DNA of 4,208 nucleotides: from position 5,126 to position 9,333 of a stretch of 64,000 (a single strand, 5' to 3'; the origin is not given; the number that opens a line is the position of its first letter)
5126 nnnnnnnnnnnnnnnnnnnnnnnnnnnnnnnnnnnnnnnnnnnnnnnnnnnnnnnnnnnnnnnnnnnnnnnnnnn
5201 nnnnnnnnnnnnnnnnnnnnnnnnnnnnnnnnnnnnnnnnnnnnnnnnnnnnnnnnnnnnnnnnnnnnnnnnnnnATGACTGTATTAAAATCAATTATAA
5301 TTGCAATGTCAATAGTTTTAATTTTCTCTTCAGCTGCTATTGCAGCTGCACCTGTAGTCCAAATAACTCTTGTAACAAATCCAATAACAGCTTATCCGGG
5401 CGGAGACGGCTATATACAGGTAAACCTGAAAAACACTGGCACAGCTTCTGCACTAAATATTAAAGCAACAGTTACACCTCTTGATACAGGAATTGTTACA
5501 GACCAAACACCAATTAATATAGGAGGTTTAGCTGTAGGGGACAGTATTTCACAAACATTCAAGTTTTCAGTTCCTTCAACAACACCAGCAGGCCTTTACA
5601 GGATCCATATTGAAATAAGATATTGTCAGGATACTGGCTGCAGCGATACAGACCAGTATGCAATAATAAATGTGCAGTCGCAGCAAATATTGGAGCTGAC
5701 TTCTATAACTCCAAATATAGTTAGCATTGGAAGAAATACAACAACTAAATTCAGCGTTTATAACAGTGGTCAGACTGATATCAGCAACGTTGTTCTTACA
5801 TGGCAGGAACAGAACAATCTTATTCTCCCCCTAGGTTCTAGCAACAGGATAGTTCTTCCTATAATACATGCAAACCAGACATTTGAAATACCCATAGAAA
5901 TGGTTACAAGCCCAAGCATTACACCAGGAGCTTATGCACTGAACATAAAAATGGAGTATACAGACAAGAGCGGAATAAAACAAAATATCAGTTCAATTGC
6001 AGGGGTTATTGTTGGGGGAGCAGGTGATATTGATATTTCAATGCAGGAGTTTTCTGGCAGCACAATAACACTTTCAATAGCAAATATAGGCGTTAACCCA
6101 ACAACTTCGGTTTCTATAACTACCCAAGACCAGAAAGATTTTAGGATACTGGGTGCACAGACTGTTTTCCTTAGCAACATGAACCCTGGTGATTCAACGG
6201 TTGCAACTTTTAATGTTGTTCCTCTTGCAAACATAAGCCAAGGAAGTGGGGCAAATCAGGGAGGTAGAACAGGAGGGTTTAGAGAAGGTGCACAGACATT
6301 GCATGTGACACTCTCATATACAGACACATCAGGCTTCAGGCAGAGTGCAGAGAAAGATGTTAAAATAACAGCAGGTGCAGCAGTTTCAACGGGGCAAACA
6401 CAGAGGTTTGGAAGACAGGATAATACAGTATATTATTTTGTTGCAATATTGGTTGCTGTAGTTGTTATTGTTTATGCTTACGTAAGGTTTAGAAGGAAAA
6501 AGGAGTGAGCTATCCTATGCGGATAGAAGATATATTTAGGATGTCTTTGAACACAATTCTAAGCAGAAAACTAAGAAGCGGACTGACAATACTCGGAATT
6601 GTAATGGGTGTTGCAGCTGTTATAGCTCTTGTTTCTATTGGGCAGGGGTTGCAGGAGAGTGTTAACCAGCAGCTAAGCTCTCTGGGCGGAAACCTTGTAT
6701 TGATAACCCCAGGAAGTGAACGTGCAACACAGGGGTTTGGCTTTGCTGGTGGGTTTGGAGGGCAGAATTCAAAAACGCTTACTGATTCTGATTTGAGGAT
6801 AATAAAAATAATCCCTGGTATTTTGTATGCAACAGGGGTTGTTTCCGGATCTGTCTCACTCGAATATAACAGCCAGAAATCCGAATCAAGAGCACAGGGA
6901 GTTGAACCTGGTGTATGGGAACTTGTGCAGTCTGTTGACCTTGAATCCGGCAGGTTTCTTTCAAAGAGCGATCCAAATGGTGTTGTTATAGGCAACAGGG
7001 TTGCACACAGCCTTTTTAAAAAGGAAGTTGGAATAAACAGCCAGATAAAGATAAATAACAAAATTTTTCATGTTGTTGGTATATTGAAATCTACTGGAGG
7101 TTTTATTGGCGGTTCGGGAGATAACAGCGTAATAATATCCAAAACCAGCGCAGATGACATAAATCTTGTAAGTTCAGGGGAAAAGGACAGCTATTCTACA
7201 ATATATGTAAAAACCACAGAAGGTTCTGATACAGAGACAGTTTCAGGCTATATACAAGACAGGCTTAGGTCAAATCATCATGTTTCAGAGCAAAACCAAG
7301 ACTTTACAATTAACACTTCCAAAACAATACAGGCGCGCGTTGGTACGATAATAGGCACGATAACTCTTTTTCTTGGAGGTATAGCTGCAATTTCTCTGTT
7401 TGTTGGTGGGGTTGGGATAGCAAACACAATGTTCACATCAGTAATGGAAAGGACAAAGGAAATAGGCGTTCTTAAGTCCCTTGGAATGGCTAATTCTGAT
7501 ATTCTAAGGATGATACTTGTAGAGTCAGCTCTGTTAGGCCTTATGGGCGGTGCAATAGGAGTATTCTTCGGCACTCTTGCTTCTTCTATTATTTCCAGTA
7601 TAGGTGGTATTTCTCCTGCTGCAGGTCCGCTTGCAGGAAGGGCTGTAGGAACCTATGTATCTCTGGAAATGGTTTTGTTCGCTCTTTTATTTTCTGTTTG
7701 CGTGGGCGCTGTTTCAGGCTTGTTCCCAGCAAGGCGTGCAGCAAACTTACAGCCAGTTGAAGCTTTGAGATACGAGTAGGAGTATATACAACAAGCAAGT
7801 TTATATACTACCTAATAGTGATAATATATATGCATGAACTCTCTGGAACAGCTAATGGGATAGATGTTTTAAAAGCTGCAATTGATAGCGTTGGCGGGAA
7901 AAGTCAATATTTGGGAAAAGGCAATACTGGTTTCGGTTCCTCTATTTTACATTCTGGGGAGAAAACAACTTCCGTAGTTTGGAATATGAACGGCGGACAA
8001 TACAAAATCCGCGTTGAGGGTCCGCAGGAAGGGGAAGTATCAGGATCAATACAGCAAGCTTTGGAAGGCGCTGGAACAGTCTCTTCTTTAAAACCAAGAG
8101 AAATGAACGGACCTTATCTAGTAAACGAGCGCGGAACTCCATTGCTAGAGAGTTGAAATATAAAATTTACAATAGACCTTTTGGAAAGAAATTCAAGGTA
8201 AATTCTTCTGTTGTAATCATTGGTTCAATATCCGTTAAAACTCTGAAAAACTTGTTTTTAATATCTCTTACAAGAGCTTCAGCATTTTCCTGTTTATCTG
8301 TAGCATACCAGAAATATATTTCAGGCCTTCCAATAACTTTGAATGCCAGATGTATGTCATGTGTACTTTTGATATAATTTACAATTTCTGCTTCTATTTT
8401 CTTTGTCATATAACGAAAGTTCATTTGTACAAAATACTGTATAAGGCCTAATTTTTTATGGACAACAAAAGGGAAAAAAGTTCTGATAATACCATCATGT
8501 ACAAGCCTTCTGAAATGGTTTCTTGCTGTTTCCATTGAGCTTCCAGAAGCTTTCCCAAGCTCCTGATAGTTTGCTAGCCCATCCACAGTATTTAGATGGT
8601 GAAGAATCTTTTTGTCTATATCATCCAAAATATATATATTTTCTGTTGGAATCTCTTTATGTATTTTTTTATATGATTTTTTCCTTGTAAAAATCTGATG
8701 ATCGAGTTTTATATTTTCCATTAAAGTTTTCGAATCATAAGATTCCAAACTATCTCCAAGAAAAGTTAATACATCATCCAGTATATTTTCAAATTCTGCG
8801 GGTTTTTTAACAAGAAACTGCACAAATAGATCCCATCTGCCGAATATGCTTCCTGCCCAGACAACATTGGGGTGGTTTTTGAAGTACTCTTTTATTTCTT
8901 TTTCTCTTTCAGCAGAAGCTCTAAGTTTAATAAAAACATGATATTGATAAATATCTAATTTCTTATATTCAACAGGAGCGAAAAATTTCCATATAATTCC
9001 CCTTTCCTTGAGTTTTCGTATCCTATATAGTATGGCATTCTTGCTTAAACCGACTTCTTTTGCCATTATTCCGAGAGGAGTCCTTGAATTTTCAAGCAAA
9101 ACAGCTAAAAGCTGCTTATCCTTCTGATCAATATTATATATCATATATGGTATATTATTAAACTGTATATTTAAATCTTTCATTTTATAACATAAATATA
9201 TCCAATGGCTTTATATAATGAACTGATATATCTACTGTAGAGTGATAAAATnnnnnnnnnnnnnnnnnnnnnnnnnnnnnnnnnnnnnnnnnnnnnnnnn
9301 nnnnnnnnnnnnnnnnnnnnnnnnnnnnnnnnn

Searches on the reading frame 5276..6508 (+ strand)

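Call 61: search_protein_families(library=pfam, proteins=[window:5276-6508:+], max_evalue=0.0001)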
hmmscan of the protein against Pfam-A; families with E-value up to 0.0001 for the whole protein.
window:5276-6508:+ (410 aa): 2 families
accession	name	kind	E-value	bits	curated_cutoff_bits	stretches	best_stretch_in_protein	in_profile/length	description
PF10633.15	NPCBM_assoc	-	2.2e-11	44.2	24.4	1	41-116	3-77/78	NPCBM-associated, NEW3 domain of alpha-galactosidase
PF07705.17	CARDB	-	5.6e-09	36.6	22.7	0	30-102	6-73/101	CARDB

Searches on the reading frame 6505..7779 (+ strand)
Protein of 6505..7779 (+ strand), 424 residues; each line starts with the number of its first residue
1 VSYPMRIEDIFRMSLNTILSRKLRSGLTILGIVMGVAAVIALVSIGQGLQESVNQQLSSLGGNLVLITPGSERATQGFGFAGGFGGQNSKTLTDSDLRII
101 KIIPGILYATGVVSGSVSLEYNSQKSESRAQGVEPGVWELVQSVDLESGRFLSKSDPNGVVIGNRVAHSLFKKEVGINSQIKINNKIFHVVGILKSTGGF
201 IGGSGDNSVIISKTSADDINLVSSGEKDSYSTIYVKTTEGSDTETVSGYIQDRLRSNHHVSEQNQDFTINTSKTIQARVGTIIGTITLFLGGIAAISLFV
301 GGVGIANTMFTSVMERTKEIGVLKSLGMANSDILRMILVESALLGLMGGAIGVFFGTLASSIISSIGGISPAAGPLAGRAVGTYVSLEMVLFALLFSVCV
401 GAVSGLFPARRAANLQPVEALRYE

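Call 61: search_protein_families(library=pfam, proteins=[window:6505-7779:+], max_evalue=0.0001)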
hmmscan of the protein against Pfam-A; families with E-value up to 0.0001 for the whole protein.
window:6505-7779:+ (424 aa): 2 families
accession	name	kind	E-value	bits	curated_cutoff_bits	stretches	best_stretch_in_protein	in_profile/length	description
PF12704.14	MacB_PCD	-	1.6e-40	140.1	27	1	25-251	1-205/207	MacB-like periplasmic core domain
PF02687.27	FtsX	-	3.4e-18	66.3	25.5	1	293-417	3-120/120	FtsX-like permease C-terminal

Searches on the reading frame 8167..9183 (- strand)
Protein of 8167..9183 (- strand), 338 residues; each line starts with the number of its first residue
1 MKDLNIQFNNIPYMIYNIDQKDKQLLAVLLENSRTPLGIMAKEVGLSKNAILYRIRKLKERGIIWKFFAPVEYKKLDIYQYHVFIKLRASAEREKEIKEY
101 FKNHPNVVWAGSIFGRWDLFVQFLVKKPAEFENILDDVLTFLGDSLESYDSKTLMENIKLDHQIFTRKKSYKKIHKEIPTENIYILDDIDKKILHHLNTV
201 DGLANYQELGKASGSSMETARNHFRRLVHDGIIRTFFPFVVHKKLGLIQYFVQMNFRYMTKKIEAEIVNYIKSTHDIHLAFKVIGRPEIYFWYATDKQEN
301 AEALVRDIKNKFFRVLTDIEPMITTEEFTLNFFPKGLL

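Call 61: search_protein_families(library=pfam, proteins=[window:8167-9183:-], max_evalue=0.0001)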
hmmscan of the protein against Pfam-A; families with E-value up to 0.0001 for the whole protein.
window:8167-9183:- (338 aa): 5 families
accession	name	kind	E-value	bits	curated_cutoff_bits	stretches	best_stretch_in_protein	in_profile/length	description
PF13404.12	HTH_AsnC-type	-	1e-17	64.1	27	2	18-59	1-42/42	AsnC-type helix-turn-helix domain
PF13412.12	HTH_24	-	1.4e-16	60.2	21.9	1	19-64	2-47/48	Winged helix-turn-helix DNA-binding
PF22451.2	NirdL-like_HTH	-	3.2e-07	30.2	27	0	35-64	17-46/47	Siroheme decarboxylase NirDL-like HTH domain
PF01037.27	AsnC_trans_reg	-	6e-06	26.5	25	1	85-139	3-56/73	Lrp/AsnC ligand binding domain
PF12840.13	HTH_20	-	7.3e-06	26.3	27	0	40-64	24-48/51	Helix-turn-helix domain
